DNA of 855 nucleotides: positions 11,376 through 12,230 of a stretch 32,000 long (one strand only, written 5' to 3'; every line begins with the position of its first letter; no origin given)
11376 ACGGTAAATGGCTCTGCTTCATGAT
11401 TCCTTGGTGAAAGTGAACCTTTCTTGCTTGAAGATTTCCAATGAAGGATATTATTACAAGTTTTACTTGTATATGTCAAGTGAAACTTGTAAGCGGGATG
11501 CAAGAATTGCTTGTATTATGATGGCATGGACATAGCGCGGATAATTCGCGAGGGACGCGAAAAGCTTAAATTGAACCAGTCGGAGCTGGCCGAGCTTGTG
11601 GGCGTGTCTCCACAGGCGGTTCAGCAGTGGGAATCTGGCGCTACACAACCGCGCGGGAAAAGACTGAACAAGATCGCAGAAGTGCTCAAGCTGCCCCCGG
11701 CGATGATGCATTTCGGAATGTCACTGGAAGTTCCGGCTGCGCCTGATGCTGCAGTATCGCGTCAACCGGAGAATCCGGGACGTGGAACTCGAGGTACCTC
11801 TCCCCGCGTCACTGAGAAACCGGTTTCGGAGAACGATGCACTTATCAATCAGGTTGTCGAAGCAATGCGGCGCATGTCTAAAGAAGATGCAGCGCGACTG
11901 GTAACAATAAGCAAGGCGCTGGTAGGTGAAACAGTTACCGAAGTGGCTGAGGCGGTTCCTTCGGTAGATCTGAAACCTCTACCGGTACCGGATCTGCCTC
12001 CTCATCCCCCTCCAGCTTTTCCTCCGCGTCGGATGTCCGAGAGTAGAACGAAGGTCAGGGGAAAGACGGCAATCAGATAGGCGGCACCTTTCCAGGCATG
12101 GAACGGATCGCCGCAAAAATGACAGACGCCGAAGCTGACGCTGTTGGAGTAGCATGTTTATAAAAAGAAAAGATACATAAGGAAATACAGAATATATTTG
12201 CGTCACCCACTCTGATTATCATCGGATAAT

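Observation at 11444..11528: Lambda-OR-like tripartite operator with back-to-back promoters in front of the XRE repressor gene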

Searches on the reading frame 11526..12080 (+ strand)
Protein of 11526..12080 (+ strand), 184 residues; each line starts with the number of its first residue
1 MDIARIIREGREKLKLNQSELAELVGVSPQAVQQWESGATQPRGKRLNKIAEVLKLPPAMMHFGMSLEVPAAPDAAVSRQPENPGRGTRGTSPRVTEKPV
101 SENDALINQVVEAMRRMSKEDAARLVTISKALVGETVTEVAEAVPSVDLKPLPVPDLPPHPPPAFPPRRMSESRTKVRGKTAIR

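Call 9: search_protein_families(library=pfam, proteins=[window:11526-12080:+], max_evalue=0.1)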
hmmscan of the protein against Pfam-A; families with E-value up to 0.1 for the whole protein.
window:11526-12080:+ (184 aa): 19 families
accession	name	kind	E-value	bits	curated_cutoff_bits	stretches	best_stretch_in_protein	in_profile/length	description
PF01381.28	HTH_3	-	1.5e-16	60.6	23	1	7-58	1-52/55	Helix-turn-helix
PF13560.12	HTH_31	-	3.2e-10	40.6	27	1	4-60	3-60/64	Helix-turn-helix domain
PF12844.13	HTH_19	-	3.9e-06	27.1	30.2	1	7-58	4-55/64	Helix-turn-helix domain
PF13443.12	HTH_26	-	4e-06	27.4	22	1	14-58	9-54/63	Cro/C1-type HTH DNA-binding domain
PF15731.11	MqsA_antitoxin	-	0.00017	22.2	30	1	5-55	72-121/131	Antitoxin component of bacterial toxin-antitoxin system, MqsA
PF13384.12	HTH_23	-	0.00036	20.7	24.6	1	4-35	8-37/50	Homeodomain-like domain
PF14549.12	P22_Cro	-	0.0006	20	30.2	1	18-36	12-30/60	DNA-binding transcriptional regulator Cro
PF13518.12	HTH_28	-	0.0007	20.1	25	1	15-37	13-34/52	Helix-turn-helix domain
PF15943.11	YdaS_toxin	-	0.0015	18.7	30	1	18-39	11-32/65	Bacterial toxin YdaS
PF13542.12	HTH_Tnp_ISL3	-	0.0019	18.1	27.4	0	17-35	28-46/51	Helix-turn-helix domain of transposase family ISL3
PF00376.29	MerR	-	0.0081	16.4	28.2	1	19-36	3-20/38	MerR family regulatory protein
PF13404.12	HTH_AsnC-type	-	0.01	16.1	27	1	17-34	19-36/42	AsnC-type helix-turn-helix domain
PF13545.12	HTH_Crp_2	-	0.013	15.9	27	1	10-32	17-39/70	Crp-like helix-turn-helix domain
PF13413.12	HTH_25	-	0.016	15.4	24.6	0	7-39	2-34/62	Helix-turn-helix domain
PF13412.12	HTH_24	-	0.016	15.2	21.9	1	16-33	18-35/48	Winged helix-turn-helix DNA-binding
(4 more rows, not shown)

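Call 10: search_protein_families(library=phrogs, proteins=[window:11526-12080:+], max_evalue=0.1)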
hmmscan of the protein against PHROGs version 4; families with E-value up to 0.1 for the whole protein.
window:11526-12080:+ (184 aa): 45 families (the best 25 are shown)
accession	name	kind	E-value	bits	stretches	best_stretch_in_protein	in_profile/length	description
phrog_8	-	transcription regulation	1.7e-14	55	1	1-99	75-150/346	transcriptional regulator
phrog_4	-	transcription regulation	3.9e-12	46.9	1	1-65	135-195/400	transcriptional repressor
phrog_2104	-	unknown function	7e-11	43.3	1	7-58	44-95/103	-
phrog_2328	-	transcription regulation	9.8e-11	42.5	1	7-59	20-72/128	transcriptional repressor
phrog_7241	-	transcription regulation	1.7e-10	42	1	6-60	65-119/122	transcriptional regulator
phrog_2439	-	transcription regulation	3.5e-10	40.3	1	6-60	11-65/367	transcriptional regulator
phrog_3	-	transcription regulation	6e-10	40.5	1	1-56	87-140/430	transcriptional repressor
phrog_2967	-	transcription regulation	7.6e-10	39.7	1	2-61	10-69/225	transcriptional regulator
phrog_5823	-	transcription regulation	8.5e-08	32.7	1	2-73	6-77/404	transcriptional regulator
phrog_35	-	transcription regulation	9.8e-08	33.3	1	16-52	87-122/181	transcriptional repressor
phrog_4836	-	transcription regulation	1.3e-07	32.4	1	6-55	79-128/194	CII-like regulator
phrog_1373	-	transcription regulation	7.4e-07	30.3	1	5-58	66-119/166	transcriptional regulator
phrog_638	-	transcription regulation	3e-06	28.2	1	6-61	7-63/145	transcriptional regulator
phrog_7950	-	transcription regulation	4.4e-06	27.7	1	8-38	13-43/68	transcriptional repressor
phrog_4739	-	unknown function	6.6e-05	23.6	1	3-61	68-126/167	-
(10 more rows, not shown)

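Call 15: find_homologous_proteins(query=window:11526-12080:+, max_evalue=0.001)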
Query window:11526-12080:+ (184 aa): 129 proteins with E <= 0.001 among 562 candidates; the best 120 are listed.
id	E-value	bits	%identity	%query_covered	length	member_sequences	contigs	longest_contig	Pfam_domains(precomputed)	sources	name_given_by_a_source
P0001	2.3e-105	368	96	100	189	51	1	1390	PF12844.14,PF01381.29,PF13560.13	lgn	-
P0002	3.6e-101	354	93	100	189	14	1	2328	PF12844.14,PF01381.29,PF13560.13,PF13443.13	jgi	jgi:transcriptional regulator with XRE-family HTH domain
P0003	2.7e-100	351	92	100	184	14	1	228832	PF12844.14,PF01381.29,PF13560.13,PF13443.13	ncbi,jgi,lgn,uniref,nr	ncbi:helix-turn-helix domain-containing protein [Nitrosospira multiformis]|jgi:HTH-type transcriptio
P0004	5.3e-98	344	91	100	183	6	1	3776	PF01381.29,PF13560.13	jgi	jgi:transcriptional regulator with XRE-family HTH domain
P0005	9.0e-89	314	83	100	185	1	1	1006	PF12844.14,PF01381.29,PF13560.13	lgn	-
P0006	6.1e-86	305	80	100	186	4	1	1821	PF12844.14,PF01381.29,PF13560.13,PF13443.13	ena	-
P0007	1.9e-84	300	78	100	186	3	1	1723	PF12844.14,PF01381.29,PF13560.13,PF13443.13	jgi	jgi:transcriptional regulator with XRE-family HTH domain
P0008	2.5e-84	299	79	100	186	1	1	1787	PF12844.14,PF01381.29,PF13560.13,PF13443.13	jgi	jgi:transcriptional regulator with XRE-family HTH domain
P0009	1.2e-82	294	78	100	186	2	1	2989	PF12844.14,PF01381.29,PF13560.13,PF13443.13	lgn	-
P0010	3.0e-82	292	77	100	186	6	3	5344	PF01381.29,PF13560.13,PF13443.13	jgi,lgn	jgi:transcriptional regulator with XRE-family HTH domain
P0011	1.0e-73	265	72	100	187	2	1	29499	PF01381.29,PF13560.13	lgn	-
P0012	9.9e-72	258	73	100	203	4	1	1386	PF12844.14,PF01381.29,PF13560.13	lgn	-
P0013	6.0e-71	256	70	100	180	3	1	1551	PF12844.14,PF01381.29,PF13560.13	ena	-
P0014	8.0e-71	255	70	100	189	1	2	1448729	PF01381.29,PF13560.13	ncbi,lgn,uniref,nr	ncbi:XRE family transcriptional regulator [Nitrosovibrio sp. Nv4]|uniref:XRE family transcriptional 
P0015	2.6e-70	254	68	100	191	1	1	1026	PF12844.14,PF01381.29,PF13560.13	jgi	jgi:HTH-type transcriptional regulator, cell division transcriptional repressor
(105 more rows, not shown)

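Call 17: find_related_loci(query=A1, collection=genome_contigs, flank=6000)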
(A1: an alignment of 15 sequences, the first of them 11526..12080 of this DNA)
Query A1 (184 aa) in genome_contigs; peptide patterns used: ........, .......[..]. (x = any residue, [..] = any of these).
59 stretches matched a pattern; 42 encode a relative of the query (tblastn E <= 1e-3); 42 distinct loci.
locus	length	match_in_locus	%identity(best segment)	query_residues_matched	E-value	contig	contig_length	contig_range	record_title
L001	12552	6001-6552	95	1-184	4e-94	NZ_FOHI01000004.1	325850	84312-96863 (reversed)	Nitrosospira multiformis strain Nl7, whole genome shotgun sequence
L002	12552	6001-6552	92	1-184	3e-89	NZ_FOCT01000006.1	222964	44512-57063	Nitrosospira multiformis strain Nl18, whole genome shotgun sequence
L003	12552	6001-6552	91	1-184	5e-89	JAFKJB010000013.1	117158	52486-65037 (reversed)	MAG: Nitrosospira multiformis isolate SCN18_25_8_15_R2_B_54_34 SCN18_25_8_15_R2_B_scaffold_282, whole genome shotgun seq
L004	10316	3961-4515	73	1-184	1e-80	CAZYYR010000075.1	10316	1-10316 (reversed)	MAG TPA_asm: uncultured Nitrosospira sp. isolate SRP344714_co1_158 genome assembly, contig: NODE_11734_length_10316_cov_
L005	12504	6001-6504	71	1-184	1e-76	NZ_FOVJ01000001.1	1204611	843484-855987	Nitrosospira briensis strain Nsp8, whole genome shotgun sequence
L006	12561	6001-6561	72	1-184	7e-76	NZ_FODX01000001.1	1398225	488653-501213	Nitrosovibrio sp. Nv6, whole genome shotgun sequence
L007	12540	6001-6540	68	1-184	2e-74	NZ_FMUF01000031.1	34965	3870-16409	Nitrosospira sp. Nsp1, whole genome shotgun sequence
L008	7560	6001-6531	67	1-184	1e-72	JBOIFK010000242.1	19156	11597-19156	MAG: Nitrosospira sp. isolate SC-S_metawrap_bin.133 k127_5851665, whole genome shotgun sequence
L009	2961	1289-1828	66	1-184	2e-72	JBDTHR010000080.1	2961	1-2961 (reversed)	MAG: Nitrosospira sp. isolate cluster2_bin.28 k127_2363831, whole genome shotgun sequence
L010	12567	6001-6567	70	1-184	5e-72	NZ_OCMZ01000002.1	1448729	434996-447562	Nitrosovibrio sp. Nv4, whole genome shotgun sequence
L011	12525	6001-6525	71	1-184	3e-70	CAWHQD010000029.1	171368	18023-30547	MAG: uncultured beta proteobacterium isolate MFD08497.bin.2.149 genome assembly, contig: contig_34375, whole genome shot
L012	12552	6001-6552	92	1-184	1e-88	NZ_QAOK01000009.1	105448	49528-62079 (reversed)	Nitrosospira multiformis strain Nl12 Ga0181046_109, whole genome shotgun sequence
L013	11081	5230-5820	61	1-184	4e-69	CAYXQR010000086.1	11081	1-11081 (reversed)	MAG TPA_asm: uncultured Nitrosospira sp. isolate binchicken_co31_354 genome assembly, contig: k141_3274590, whole genome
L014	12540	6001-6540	70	1-184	4e-67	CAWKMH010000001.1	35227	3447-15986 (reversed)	MAG: uncultured beta proteobacterium isolate MFD08416.bin.2.10 genome assembly, contig: contig_100197, whole genome shot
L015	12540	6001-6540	70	1-184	7e-67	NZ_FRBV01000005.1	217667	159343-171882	Nitrosospira sp. Nsp11, whole genome shotgun sequence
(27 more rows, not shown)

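Call 26: search_solved_structures(query=A1, max_evalue=0.01, show_alignments=3)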
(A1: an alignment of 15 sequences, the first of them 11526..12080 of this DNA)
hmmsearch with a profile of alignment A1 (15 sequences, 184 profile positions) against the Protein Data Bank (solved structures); distinct sequences matched with E-value up to 0.01: 19.
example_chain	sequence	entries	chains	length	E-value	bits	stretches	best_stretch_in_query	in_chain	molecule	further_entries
1adr_A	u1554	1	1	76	6.8e-09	39.2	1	7-64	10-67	P22 C2 REPRESSOR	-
2r1j_L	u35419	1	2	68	1e-08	38.7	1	7-59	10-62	Repressor protein C2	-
3jxb_C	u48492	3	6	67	1e-08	38.6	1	7-59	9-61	Repressor protein C2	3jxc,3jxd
1sq8_A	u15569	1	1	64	2e-06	31.2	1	6-43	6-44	dh434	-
2mez_A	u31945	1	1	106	1.1e-05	28.7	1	4-51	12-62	Multiprotein Bridging Factor (MBP-like)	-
8tac_A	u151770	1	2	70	1.6e-05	28.2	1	3-55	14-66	DBP48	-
1per_L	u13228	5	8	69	3.7e-05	27.1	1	6-52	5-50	PROTEIN (434 REPRESSOR) | 434 REPRESSOR | REPRESSOR PROTEIN CI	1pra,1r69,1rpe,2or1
1r63_A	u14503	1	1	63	4.1e-05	26.9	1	6-45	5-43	REPRESSOR PROTEIN FROM BACTERIOPHAGE 434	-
1x57_A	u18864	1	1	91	6.2e-05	26.3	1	2-66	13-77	Endothelial differentiation-related factor 1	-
1zug_A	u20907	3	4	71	0.00014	25.1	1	8-67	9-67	PHAGE 434 CRO PROTEIN | REGULATORY PROTEIN CRO | PROTEIN (434 CRO)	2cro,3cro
9b0q_CH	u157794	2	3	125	0.00026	24.3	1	2-57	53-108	Endothelial differentiation-related factor 1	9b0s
2r63_A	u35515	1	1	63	0.00031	24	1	12-45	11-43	REPRESSOR PROTEIN FROM BACTERIOPHAGE 434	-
9p73_CH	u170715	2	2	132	0.00032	24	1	2-57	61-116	Endothelial differentiation-related factor 1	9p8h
9rpv_E4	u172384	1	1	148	0.0004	23.7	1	2-57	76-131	Endothelial differentiation-related factor 1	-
6zvh_i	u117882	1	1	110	0.00045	23.5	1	2-54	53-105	Endothelial differentiation-related factor 1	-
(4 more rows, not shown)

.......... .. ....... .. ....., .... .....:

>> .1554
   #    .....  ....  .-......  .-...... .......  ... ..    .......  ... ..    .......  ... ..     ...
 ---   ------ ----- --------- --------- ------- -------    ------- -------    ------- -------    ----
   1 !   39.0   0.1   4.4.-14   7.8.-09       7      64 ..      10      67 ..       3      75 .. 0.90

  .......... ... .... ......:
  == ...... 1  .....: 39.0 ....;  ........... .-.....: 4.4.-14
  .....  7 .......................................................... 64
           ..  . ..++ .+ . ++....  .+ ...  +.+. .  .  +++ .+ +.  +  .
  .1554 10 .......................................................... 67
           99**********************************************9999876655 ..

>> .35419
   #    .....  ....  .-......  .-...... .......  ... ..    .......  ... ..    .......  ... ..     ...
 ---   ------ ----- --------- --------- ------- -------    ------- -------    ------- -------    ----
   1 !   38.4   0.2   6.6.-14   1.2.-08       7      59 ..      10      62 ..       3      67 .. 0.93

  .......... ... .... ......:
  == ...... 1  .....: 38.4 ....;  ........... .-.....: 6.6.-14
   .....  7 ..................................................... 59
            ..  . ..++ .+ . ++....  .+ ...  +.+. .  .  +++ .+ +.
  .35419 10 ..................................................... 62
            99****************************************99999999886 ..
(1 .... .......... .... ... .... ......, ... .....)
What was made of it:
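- On Lambdoid phage immunity region (cI-OR-PR/PRM plus OL-PL): P22 C2 and 434 cI are the top solved matches (call 26).
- Closest known: Phage lambda, 434 and P22 immunity regions. Same: A Cro/C1-type HTH repressor, with P22 C2 and 434 cI as the best solved matches (call 26).
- The closest solved domains are P22 C2 and 434 cI (call 26).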

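Call 27: search_protein_families(library=pfam, proteins=[L005:4845-5783:-, L005:4178-4855:-, L005:3843-4061:-, L005:3315-3839:-, L005:7851-8105:+, L005:6739-6972:+], max_evalue=0.1)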
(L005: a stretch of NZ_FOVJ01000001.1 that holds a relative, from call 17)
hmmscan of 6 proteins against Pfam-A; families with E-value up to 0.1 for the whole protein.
L005:4845-5783:- (312 aa): 2 families
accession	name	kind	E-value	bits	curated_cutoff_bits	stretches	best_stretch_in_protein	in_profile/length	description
PF07120.17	DUF1376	-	8.8e-19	68.1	30.1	1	1-75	13-85/86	Protein of unknown function (DUF1376)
PF23953.1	TPR_COPA_B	-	0.099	12.8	33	0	230-284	106-160/181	COPA/B TPR domain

L005:4178-4855:- (225 aa): 1 family
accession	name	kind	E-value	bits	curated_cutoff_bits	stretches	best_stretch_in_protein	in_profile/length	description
PF20081.4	DUF6475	-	1e-38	132.1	28.5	1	99-188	1-90/90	Domain of unknown function (DUF6475)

L005:3843-4061:- (72 aa): 0 families

L005:3315-3839:- (174 aa): 0 families

L005:7851-8105:+ (84 aa): 0 families

L005:6739-6972:+ (77 aa): 1 family
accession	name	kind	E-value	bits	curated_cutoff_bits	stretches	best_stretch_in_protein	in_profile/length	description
PF20531.3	DUF6746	-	0.035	14.5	27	1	27-70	45-91/124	Family of unknown function (DUF6746)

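Call 28: search_protein_families(library=phrogs, proteins=[L005:4845-5783:-, L005:4178-4855:-, L005:3843-4061:-, L005:3315-3839:-, L005:7851-8105:+, L005:6739-6972:+], max_evalue=0.1)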
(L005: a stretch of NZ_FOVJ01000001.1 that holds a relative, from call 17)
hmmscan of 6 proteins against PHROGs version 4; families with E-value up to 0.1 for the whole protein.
L005:4845-5783:- (312 aa): 7 families
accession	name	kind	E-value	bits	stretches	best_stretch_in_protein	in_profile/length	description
phrog_12767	-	unknown function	2.4e-25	90.6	1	1-122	14-130/324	-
phrog_9327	-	DNA, RNA and nucleotide metabolism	1.1e-23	85.2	1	1-140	17-158/276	primosomal protein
phrog_4118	-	DNA, RNA and nucleotide metabolism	7.4e-17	62.8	1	2-150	15-157/315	primosomal protein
phrog_21472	-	unknown function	1.1e-16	62.4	1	1-101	17-113/299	-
phrog_3992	-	DNA, RNA and nucleotide metabolism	4.9e-16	60.2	1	1-100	18-116/345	primosomal protein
phrog_6950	-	unknown function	2.8e-13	50.7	1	2-115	15-122/415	-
phrog_6451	-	DNA, RNA and nucleotide metabolism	1.7e-10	42.1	1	1-105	14-115/272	primosomal protein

L005:4178-4855:- (225 aa): 4 families
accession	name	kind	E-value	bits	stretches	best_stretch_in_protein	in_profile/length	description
phrog_10105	-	unknown function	6.6e-72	242.4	1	1-199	1-198/210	-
phrog_9804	-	unknown function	1e-07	32.8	1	28-146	32-156/214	-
phrog_6028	-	unknown function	3.1e-05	24.6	1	1-85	2-84/265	-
phrog_2289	-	DNA, RNA and nucleotide metabolism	0.0019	19.6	1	16-73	13-69/116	helicase loader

L005:3843-4061:- (72 aa): 0 families

L005:3315-3839:- (174 aa): 0 families

L005:7851-8105:+ (84 aa): 0 families

L005:6739-6972:+ (77 aa): 0 families
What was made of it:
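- On Lambdoid phage immunity region (cI-OR-PR/PRM plus OL-PL): DUF1376 (primosomal phrogs) and DUF6475/phrog_10105 are present in relatives (calls 27 and 28).
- The relatives carry phage replication genes (calls 27 and 28).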

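Call 31: find_related_loci(query=A1, collection=viral_contigs, flank=8000)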
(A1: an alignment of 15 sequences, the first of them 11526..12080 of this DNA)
Query A1 (184 aa) in viral_contigs; peptide patterns used: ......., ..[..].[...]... (x = any residue, [..] = any of these).
178 stretches matched a pattern; 106 encode a relative of the query (tblastn E <= 1e-3); the best 80 are kept; 80 distinct loci.
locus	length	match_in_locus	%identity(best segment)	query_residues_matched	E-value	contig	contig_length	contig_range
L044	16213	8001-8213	45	7-77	1e-14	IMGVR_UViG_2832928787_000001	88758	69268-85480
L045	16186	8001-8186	52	17-74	2e-14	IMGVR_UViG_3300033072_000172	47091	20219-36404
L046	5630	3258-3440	54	17-74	2e-14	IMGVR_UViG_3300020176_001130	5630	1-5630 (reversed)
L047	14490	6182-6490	34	17-130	2e-13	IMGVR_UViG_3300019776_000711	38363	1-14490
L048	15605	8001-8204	45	1-69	7e-13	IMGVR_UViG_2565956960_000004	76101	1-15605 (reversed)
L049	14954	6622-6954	35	16-142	2e-12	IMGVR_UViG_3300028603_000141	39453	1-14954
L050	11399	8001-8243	42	16-92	3e-12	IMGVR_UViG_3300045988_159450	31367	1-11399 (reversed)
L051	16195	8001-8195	46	1-64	3e-12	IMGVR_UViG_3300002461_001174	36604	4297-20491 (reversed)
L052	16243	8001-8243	42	16-92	3e-12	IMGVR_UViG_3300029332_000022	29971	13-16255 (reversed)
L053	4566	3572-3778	44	12-83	7e-12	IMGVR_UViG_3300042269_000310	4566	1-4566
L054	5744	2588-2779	50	2-64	6e-12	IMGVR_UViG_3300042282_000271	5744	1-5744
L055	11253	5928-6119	48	2-64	2e-11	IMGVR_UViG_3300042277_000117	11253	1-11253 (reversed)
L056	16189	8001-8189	44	1-64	2e-11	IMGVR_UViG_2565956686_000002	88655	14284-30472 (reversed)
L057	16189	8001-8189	44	1-64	2e-11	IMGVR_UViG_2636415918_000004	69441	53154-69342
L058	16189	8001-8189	44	1-64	2e-11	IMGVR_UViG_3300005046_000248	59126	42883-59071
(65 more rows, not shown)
